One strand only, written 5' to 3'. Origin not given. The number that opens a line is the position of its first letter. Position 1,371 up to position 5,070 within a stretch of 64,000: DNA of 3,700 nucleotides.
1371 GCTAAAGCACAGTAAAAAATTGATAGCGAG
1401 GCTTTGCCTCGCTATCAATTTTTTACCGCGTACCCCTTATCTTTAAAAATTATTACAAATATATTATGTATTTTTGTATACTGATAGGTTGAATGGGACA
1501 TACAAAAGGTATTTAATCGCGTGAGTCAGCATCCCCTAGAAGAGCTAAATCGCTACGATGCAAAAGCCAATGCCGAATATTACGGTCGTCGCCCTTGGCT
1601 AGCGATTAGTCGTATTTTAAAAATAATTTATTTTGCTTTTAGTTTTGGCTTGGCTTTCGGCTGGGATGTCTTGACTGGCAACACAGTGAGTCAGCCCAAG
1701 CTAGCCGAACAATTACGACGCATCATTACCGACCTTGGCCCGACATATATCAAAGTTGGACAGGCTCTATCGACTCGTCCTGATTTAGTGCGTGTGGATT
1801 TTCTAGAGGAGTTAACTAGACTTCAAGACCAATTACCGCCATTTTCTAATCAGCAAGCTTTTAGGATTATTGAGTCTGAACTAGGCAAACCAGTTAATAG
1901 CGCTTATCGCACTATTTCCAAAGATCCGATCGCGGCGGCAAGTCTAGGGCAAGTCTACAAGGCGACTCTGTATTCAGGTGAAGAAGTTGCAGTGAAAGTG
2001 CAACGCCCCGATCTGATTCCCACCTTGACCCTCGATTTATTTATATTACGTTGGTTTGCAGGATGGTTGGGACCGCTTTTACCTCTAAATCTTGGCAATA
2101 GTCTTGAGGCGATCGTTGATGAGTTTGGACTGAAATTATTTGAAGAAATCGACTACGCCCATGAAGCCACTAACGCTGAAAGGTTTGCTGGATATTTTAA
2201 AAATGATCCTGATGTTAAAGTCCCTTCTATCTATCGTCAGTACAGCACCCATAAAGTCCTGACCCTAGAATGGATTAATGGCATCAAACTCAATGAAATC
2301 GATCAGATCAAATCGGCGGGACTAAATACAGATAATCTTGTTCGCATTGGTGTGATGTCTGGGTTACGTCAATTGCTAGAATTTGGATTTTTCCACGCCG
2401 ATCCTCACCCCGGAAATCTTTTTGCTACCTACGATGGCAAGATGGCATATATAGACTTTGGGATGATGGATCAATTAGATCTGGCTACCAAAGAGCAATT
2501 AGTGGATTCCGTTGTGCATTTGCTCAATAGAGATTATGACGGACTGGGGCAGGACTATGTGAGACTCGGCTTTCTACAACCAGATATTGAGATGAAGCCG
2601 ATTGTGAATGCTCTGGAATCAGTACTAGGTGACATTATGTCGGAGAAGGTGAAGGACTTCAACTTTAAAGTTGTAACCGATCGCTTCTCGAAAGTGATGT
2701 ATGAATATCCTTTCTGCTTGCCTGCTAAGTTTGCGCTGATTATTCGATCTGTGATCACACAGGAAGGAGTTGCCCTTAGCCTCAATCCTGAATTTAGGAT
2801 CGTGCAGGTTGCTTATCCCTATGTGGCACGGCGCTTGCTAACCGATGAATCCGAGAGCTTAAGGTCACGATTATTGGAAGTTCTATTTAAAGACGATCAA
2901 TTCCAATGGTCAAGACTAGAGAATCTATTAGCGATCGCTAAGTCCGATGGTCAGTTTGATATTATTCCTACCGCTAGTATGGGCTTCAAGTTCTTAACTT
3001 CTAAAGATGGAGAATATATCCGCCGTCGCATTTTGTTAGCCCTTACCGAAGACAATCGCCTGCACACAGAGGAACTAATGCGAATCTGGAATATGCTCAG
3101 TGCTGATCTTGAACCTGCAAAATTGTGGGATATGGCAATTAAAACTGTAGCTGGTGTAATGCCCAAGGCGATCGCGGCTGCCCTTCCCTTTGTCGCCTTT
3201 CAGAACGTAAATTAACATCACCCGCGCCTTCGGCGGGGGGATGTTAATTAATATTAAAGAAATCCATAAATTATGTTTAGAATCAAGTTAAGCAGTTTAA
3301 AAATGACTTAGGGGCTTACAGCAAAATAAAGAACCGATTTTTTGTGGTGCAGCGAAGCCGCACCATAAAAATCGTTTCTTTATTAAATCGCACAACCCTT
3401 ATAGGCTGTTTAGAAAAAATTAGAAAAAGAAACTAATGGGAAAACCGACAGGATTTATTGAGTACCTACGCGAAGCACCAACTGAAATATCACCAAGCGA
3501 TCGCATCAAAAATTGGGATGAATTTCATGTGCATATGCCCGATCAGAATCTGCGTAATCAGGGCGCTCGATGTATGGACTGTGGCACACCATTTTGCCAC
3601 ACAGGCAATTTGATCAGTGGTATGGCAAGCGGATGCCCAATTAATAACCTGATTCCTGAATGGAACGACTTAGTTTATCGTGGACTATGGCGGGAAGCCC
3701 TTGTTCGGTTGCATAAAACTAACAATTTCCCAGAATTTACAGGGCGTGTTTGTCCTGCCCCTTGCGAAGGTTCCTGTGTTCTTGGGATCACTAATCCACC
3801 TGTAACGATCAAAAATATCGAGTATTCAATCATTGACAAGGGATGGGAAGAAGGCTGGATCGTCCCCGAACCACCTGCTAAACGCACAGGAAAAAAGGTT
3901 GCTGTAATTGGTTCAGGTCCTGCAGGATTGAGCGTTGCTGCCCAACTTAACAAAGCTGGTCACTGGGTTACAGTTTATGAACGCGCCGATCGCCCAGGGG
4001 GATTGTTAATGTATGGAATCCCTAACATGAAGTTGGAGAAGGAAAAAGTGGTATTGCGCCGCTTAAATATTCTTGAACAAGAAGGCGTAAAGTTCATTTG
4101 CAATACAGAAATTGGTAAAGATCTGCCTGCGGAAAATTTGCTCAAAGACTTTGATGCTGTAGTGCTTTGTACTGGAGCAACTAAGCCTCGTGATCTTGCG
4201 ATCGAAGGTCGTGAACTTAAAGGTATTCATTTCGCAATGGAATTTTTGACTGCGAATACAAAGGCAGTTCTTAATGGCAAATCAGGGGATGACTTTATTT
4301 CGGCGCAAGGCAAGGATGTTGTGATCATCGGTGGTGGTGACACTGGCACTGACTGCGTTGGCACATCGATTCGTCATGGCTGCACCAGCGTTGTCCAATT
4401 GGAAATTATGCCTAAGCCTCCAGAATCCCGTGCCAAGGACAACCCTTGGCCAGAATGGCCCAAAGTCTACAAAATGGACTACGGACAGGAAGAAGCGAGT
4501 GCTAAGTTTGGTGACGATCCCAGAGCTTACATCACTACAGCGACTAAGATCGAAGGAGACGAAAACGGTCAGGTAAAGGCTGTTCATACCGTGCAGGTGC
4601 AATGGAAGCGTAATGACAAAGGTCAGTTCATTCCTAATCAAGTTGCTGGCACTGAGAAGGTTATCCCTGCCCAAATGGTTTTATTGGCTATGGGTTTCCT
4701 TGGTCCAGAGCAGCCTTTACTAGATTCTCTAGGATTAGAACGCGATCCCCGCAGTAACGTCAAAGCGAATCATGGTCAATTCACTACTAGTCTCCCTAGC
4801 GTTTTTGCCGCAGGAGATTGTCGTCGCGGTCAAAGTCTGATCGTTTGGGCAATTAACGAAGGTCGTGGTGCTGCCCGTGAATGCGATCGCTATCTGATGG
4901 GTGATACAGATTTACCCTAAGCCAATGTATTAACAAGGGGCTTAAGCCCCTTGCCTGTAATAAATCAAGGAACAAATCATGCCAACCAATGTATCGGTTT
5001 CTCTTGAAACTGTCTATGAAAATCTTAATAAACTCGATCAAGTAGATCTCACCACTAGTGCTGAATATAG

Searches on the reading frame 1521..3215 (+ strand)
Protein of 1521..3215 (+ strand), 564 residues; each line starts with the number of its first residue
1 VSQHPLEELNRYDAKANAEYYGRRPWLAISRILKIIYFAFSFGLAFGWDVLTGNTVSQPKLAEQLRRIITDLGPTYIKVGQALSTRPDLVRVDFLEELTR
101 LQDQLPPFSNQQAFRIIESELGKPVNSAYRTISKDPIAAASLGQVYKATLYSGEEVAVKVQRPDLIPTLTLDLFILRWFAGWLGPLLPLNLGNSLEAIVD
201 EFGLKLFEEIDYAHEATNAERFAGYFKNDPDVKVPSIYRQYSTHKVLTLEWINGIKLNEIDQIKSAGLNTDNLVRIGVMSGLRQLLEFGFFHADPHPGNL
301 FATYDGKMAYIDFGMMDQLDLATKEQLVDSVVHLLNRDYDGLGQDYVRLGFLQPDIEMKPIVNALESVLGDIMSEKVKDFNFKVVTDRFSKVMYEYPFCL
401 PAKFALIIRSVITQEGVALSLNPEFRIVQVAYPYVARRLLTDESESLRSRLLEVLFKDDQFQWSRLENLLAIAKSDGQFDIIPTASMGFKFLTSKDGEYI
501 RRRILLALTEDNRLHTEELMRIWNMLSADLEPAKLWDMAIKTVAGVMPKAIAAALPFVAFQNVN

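Call 63: search_protein_families(library=pfam, proteins=[window:1521-3215:+], max_evalue=0.00001)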
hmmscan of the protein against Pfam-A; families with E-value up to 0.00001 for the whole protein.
window:1521-3215:+ (564 aa): 1 family
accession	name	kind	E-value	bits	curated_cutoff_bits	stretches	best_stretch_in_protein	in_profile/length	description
PF03109.22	ABC1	-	3.9e-79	265.7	22.9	1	100-343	1-241/244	ABC1 atypical kinase-like domain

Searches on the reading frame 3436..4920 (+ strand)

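Call 64: search_protein_families(library=pfam, proteins=[window:3436-4920:+], max_evalue=0.0001)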
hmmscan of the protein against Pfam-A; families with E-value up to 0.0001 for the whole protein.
window:3436-4920:+ (494 aa): 9 families
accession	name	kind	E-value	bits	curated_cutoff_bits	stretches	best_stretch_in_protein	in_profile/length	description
PF07992.20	Pyr_redox_2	-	1.3e-28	100.7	26.1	1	153-476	1-291/291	Pyridine nucleotide-disulphide oxidoreductase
PF14691.11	Fer4_20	-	1.1e-19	70.8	25.8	1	23-140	1-112/113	Dihydroprymidine dehydrogenase domain II, 4Fe-4S cluster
PF00070.33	Pyr_redox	-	3.5e-10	40.7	22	1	154-188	1-35/82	Pyridine nucleotide-disulphide oxidoreductase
PF01266.30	DAO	-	1.1e-09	38.7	27.9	1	154-188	1-35/353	FAD dependent oxidoreductase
PF13450.12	NAD_binding_8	-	1.5e-08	35.3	21.9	1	157-190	1-34/68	NAD(P)-binding Rossmann-like domain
PF13738.12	Pyr_redox_3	-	5.3e-08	32.9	30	0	157-184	2-30/305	Pyridine nucleotide-disulphide oxidoreductase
PF03486.20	HI0933_like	-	2.1e-06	27.8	50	0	154-189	2-37/244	HI0933-like protein Rossmann domain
PF13241.12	NAD_binding_7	-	1.5e-05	26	22.1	0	151-248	6-71/104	Putative NAD(P)-binding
PF01593.30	Amino_oxidase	-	2e-05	24.5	19.8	1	163-190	2-29/443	Flavin containing amine oxidoreductase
